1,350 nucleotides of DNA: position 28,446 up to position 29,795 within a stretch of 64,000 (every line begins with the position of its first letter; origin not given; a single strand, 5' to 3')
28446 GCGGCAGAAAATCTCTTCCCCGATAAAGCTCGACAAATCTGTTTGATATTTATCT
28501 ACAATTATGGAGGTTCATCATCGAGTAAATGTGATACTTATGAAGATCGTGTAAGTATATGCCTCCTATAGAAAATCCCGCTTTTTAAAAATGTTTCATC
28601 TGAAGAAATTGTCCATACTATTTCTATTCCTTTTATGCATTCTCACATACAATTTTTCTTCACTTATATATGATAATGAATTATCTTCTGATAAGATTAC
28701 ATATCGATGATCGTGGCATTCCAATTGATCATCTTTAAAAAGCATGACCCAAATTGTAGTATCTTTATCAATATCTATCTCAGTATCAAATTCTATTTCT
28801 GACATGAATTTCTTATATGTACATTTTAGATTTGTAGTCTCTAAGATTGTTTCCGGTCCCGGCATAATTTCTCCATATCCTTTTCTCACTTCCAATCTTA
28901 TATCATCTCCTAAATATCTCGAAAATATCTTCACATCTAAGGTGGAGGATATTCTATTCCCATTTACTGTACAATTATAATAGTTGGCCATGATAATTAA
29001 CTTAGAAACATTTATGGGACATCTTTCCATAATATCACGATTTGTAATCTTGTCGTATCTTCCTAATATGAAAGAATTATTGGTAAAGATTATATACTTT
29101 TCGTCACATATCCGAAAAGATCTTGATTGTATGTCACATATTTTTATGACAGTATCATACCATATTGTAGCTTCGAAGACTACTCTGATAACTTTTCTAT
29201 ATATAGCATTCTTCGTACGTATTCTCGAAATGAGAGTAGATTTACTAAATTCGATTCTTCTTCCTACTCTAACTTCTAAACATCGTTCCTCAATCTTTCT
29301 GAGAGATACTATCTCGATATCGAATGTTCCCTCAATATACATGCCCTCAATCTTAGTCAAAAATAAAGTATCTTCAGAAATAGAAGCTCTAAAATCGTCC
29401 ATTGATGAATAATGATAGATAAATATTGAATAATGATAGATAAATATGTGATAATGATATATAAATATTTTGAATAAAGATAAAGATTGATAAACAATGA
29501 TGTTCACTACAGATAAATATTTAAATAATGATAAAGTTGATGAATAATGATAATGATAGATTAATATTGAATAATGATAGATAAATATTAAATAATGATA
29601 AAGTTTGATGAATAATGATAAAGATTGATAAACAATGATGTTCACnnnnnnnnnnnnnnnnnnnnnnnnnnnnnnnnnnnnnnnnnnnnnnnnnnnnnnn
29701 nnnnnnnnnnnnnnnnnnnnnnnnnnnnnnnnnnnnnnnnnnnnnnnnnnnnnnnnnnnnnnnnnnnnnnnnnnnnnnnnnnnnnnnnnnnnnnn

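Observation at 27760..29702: CpG-enriched island: a frameshifted gluzincin metallopeptidase-like gene converges on an unknown 269-aa ORF. Candidate foreign (horizontally acquired) or mobile-element-derived DNA.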

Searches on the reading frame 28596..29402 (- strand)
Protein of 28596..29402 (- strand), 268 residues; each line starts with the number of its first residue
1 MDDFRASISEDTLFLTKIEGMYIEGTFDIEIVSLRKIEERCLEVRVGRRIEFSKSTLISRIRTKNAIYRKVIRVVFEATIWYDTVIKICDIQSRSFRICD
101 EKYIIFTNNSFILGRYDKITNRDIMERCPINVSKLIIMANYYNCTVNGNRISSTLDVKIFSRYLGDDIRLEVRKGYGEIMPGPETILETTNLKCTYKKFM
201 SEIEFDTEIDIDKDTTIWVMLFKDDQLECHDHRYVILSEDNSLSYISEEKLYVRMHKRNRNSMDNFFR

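Call 8: search_protein_families(library=pfam, max_evalue=1, proteins=[window:28599-29402:-])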
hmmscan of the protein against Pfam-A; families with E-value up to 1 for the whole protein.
seq(268 aa): 0 families

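Call 9: search_protein_families(library=ncbifam, max_evalue=1, proteins=[window:28599-29402:-])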
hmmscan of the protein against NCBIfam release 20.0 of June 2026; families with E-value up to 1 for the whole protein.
seq(268 aa): 0 families

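Call 10: find_homologous_proteins(query=window:28599-29402:-, max_evalue=0.01)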
Query seq(268 aa): 250 candidates shared short words with the query, none scored E <= 0.01.

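Call 16: find_encoding_contigs(protein=window:28599-29402:-, flank=10000, max_places=4)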
Protein seq(268 aa) (268 aa): no gene with exactly this product is on record in the collection.

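Call 17: find_related_loci(query=window:28599-29402:-, collection=viral_contigs)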
Query seq(268 aa) (268 aa) in viral_contigs; peptide patterns used: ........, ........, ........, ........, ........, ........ (x = any residue, [..] = any of these).
2 stretches matched a pattern, but none encodes a relative of the query by tblastn (E <= 1e-3).

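Call 26: search_protein_representatives(protein=window:28596-29402:-)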
Query: 268 residues. Proteins with E-value up to 0.001 (for the whole library): 3; up to 1e-10: 0; up to 1e-30: 0. The best 3 are listed.
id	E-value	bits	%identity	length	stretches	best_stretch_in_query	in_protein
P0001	1.6e-08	50.7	28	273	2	134-267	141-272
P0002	1.6e-04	37.6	26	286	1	14-251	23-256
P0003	3.9e-04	36.4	26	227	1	38-229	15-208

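Call 28: list_cluster_members(proteins=[P0001, P0002, P0003])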
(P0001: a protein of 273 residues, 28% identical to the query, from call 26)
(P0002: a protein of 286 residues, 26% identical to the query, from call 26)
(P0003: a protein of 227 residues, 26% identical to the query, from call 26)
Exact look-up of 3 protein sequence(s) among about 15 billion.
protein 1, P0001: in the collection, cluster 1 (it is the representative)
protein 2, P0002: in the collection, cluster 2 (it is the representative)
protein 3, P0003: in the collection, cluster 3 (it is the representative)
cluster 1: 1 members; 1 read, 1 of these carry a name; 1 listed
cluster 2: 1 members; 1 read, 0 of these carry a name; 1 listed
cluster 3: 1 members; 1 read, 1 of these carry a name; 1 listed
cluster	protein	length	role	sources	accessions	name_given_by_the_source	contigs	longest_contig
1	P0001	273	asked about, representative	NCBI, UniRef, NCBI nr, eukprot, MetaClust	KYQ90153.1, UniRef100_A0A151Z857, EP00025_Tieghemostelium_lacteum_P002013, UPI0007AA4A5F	hypothetical protein DLAC_11744 [Tieghemostelium lacteum] | Uncharacterized protein n=1 Tax=Tieghemostelium lacteum TaxID=361077 ... | KYQ90153.1 hypothetical protein DLAC_11744 [Tieghemostelium lacteum]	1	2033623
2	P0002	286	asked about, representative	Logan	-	-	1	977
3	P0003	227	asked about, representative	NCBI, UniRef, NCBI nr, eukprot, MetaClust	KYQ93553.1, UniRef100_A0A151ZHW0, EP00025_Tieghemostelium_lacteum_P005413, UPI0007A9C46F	hypothetical protein DLAC_05339 [Tieghemostelium lacteum] | Uncharacterized protein n=1 Tax=Tieghemostelium lacteum TaxID=361077 ... | KYQ93553.1 hypothetical protein DLAC_05339 [Tieghemostelium lacteum]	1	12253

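Call 29: find_encoding_contigs(protein=P0001, flank=10000, max_places=5)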
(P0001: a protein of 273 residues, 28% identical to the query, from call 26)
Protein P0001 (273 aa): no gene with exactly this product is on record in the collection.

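Call 30: find_encoding_contigs(protein=P0002, flank=10000, max_places=5)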
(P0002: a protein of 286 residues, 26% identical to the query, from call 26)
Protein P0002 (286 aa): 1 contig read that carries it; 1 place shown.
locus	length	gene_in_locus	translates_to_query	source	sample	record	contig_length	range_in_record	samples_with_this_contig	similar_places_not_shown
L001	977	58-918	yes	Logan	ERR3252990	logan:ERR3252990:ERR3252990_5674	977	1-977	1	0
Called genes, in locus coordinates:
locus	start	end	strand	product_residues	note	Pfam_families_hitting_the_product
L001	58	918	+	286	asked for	-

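Call 33: find_homologous_proteins(query=A1, max_evalue=0.01)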
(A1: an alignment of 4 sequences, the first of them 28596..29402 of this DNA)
Query A1 (4 sequences) (268 aa, profile of the alignment): 1 proteins with E <= 0.01 among 2129 candidates.
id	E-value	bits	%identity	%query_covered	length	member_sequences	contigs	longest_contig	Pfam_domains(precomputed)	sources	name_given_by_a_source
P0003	3.9e-85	303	25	73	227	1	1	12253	-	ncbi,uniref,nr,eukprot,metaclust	ncbi:hypothetical protein DLAC_05339 [Tieghemostelium lacteum]|uniref:Uncharacterized protein n=1 Ta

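Call 34: find_encoding_contigs(protein=P0003, flank=10000, max_places=5)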
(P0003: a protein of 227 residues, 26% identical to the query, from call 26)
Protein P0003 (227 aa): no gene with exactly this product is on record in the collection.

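Call 41: predict_structure(alignment_id=A1)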
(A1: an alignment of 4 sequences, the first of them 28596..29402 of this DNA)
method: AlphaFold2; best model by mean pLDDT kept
length: 268 residues; sequences in the alignment: 4
mean_pLDDT: 77.2   pTM: 0.71
mean pLDDT of the five models: 77.2, 74.7, 72.1, 72.0, 66.7
residues with pLDDT >= 90: 37; 70-90: 165; 50-70: 45; < 50: 21
segments of 3 or more residues with pLDDT < 50: 118-133, 262-265
pLDDT, mean of each block of 10 residues (from residue 1): 82 84 90 79 89 88 77 90 86 80 74 62 40 61 84 82 75 83 73 65 78 87 84 87 84 66 49
secondary structure, 60 per line:
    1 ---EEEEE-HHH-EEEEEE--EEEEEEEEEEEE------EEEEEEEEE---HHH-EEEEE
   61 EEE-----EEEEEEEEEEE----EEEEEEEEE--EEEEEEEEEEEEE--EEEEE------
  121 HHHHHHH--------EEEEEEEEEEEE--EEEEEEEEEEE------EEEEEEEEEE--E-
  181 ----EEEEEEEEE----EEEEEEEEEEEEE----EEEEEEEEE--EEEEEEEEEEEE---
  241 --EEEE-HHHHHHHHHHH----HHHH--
elements in order: E4-8 E14-19 E22-33 E40-48 E56-63 E69-79 E84-92 E95-107 E110-114 H121-127 E136-147 E150-160 E167-176 E185-193 E198-210 E215-223 E226-237 E243-246 H248-258 H263-266

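Call 50: fold_search(model_id=the predicted structure, library=viral)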
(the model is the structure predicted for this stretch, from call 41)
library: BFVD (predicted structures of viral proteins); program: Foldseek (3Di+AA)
matches with E <= 10: 1018; with E <= 0.001: 11
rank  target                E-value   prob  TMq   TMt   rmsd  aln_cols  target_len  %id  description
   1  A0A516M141            7.3e-05  0.97  0.20  0.18  17.3       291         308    8  (no name in the UniProt tables at hand)
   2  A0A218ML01            1.2e-04  0.99  0.25  0.08  21.3       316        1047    9  Putative peptidase [uncultured virus]
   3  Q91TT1                2.3e-04  0.90  0.21  0.16  21.9       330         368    8  T22.8 [Tupaiid herpesvirus 1 (strain 1)]
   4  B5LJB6                2.3e-04  0.90  0.21  0.07  21.7       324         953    9  Uncharacterized protein [Mycobacterium phage Myrna]
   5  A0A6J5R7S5            4.0e-04  0.99  0.24  0.11  19.0       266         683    7  Peptidase S8/S53 domain containing protein [uncultured Caudovirales phage]
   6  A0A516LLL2            4.4e-04  0.97  0.26  0.08  20.0       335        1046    8  (no name in the UniProt tables at hand)
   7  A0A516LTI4            4.6e-04  0.91  0.22  0.20  18.5       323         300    9  (no name in the UniProt tables at hand)
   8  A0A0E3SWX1            6.0e-04  0.98  0.25  0.25  11.4       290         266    8  B160 [Rat cytomegalovirus (isolate England)]
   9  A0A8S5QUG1            6.0e-04  0.96  0.24  0.18  17.1       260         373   10  Uncharacterized protein [CrAss-like virus sp. ctDAq1]
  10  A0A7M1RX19            6.4e-04  0.97  0.25  0.12  15.5       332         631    7  Uncharacterized protein [uncultured phage cr8_1]
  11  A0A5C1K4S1            9.2e-04  0.98  0.26  0.11  16.4       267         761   10  (no name in the UniProt tables at hand)
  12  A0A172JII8            1.1e-03  0.99  0.35  0.15  17.6       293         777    9  Virion protein [Bacillus phage AR9]
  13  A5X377                1.4e-03  0.72  0.19  0.15  20.6       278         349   10  A5 tail fiber protein (Fragment) [Enterobacteria phage A5]
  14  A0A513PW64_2          1.5e-03  0.85  0.21  0.06  16.3       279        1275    8  Big-1 domain-containing protein [Vibrio phage 2 TSL-2019]
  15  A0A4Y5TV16            1.5e-03  0.84  0.23  0.17  18.5       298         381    9  Uncharacterized protein [Vibrio phage VAP7]
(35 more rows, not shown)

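Call 52: fold_search(model_id=the predicted structure, library=pdb)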
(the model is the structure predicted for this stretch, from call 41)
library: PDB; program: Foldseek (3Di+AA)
matches with E <= 10: 1443; with E <= 0.001: 53
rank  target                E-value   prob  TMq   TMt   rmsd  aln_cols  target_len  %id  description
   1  6kzb_B                5.5e-05  1.00  0.26  0.12  12.7       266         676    8  Transglutaminase2 complexed with calcium (released 2020-12-09)
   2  6mvh_A                9.8e-05  0.97  0.23  0.12  17.5       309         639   11  Crystal structure of FMN-binding beta-glucuronidase from Roseburia hominis (released 2019-01-30)
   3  6a8p_A                1.1e-04  1.00  0.26  0.12  13.1       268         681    8  Transglutaminase 2 mutant G224V in complex with GTP (released 2018-09-26)
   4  6kzb_A                1.1e-04  1.00  0.26  0.12  12.8       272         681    9  Transglutaminase2 complexed with calcium (released 2020-12-09)
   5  7akk_E                1.1e-04  1.00  0.25  0.15  17.5       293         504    8  Structure of a complement factor-receptor complex (released 2022-04-13)
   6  5mhn_B                1.3e-04  1.00  0.23  0.11  14.9       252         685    8  FXIIIa in complex with the inhibitor ZED2360 (released 2017-12-20)
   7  6kzb_C                1.4e-04  1.00  0.26  0.13  12.9       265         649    8  Transglutaminase2 complexed with calcium (released 2020-12-09)
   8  4kkq_A                1.5e-04  1.00  0.42  0.48   7.9       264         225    8  Crystal structure of Vibrio cholerae RbmA (crystal form 1) (released 2013-05-22)
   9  4pyg_A                1.7e-04  1.00  0.25  0.12  12.3       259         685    9  Transglutaminase2 complexed with GTP (released 2015-02-11)
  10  4kkr_A                1.7e-04  1.00  0.41  0.47   7.9       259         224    9  Crystal structure of Vibrio cholerae RbmA (crystal form 3) (released 2013-05-22)
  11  4be6_A                1.7e-04  1.00  0.39  0.45   8.3       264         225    9  V. cholera biofilm scaffolding protein RbmA (released 2013-12-18)
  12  1ex0_B                1.8e-04  1.00  0.25  0.11  14.1       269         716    9  HUMAN FACTOR XIII, MUTANT W279F ZYMOGEN (released 2003-12-23)
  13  3ly6_A                2.3e-04  1.00  0.23  0.11  12.6       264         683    8  Crystal structure of human transglutaminase 2 complex with adenosine 5' Triphosphate (released 2010-08-18)
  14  8csw                  2.4e-04  0.98  0.22  0.11  14.7       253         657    9  Local refinement of protein 4.2 in Class 2 of erythrocyte ankyrin-1 complex (released 2022-07-20)
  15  8jmw_A                2.5e-04  1.00  0.26  0.16  13.1       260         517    7  Fibril form of serine peptidase Vpr (released 2023-12-06)
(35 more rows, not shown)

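Call 53: search_protein_families(library=pfam, alignment_id=A1, max_evalue=1)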
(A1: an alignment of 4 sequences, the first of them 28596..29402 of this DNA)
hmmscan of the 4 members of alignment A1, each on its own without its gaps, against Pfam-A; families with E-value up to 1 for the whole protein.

A. member 1, window:28596-29402:- (268 aa): 0 families

B. families by the number of members that match (of 4 scanned): 2 families
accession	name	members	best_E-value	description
PF16829.10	ATR13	1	0.041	Avirulence protein ATR13, RxLR effector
PF22881.1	FilE_C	1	0.06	FilE, C-terminal domain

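Call 56: find_related_loci(query=A1, collection=metagenome_contigs, flank=10000)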
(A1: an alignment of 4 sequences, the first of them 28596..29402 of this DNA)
Query A1 (268 aa) in metagenome_contigs; peptide patterns used: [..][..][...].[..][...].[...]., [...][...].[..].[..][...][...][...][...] (x = any residue, [..] = any of these).
248 stretches matched a pattern, but none encodes a relative of the query by tblastn (E <= 1e-3).

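Call 57: find_related_loci(query=A1, collection=genome_contigs, flank=10000)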
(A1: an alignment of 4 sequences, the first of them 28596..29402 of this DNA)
Query A1 (268 aa) in genome_contigs; peptide patterns used: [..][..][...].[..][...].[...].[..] (x = any residue, [..] = any of these).
5 stretches matched a pattern, but none encodes a relative of the query by tblastn (E <= 1e-3).

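Call 58: find_related_loci(query=A1, collection=viral_contigs, flank=10000)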
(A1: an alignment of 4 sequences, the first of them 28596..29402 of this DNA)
Query A1 (268 aa) in viral_contigs; peptide patterns used: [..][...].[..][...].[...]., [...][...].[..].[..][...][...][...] (x = any residue, [..] = any of these).
179 stretches matched a pattern, but none encodes a relative of the query by tblastn (E <= 1e-3).

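Call 73: search_protein_families(library=phrogs, max_evalue=1, proteins=[window:28596-29402:-, P0001, P0002, P0003])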
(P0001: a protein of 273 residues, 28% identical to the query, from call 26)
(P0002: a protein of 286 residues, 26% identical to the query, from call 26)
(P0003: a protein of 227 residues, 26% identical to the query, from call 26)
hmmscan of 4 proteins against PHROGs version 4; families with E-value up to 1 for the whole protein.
window:28596-29402:- (268 aa): 2 families
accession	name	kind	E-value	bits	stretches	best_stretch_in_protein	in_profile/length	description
phrog_29271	-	other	0.15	13.2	1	125-159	15-48/102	zinc-finger domain protein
phrog_31709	-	unknown function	0.39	12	0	18-40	53-75/92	-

P0001 (273 aa): 0 families

P0002 (286 aa): 1 family
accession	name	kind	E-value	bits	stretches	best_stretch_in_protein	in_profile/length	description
phrog_33460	-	unknown function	0.2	12.6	1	187-209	33-55/68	-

P0003 (227 aa): 4 families
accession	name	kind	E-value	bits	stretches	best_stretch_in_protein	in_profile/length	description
phrog_5512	-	unknown function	0.018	16.2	1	163-210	35-77/155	-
phrog_22876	-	unknown function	0.041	15.4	0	86-127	39-80/116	-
phrog_29988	-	unknown function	0.12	13.8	1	122-146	30-54/57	-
phrog_30350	-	unknown function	0.28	12.6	0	122-165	19-62/69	-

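Call 74: search_protein_families(library=padloc, max_evalue=1, proteins=[window:28596-29402:-])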
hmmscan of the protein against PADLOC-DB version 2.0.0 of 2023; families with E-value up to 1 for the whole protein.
window:28596-29402:- (268 aa): 0 families

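Call 88: search_solved_structures(query=A1, max_evalue=10)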
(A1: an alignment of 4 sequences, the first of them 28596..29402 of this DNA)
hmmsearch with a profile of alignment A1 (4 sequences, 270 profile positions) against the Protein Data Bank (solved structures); distinct sequences matched with E-value up to 10: 0.

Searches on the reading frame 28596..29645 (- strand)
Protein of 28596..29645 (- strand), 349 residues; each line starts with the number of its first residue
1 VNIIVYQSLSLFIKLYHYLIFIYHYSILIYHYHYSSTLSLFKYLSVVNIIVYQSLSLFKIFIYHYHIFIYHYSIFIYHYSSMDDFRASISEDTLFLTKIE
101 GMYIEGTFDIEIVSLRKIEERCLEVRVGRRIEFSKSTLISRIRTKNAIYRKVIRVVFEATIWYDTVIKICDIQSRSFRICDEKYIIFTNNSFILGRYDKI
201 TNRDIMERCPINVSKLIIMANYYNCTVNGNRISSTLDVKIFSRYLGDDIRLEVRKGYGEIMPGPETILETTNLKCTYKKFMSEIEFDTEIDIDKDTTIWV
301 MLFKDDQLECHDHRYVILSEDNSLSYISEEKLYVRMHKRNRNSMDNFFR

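Call 71: find_encoding_contigs(protein=window:28596-29645:-, flank=5000)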
Protein window:28596-29645:- (349 aa): no gene with exactly this product is on record in the collection.
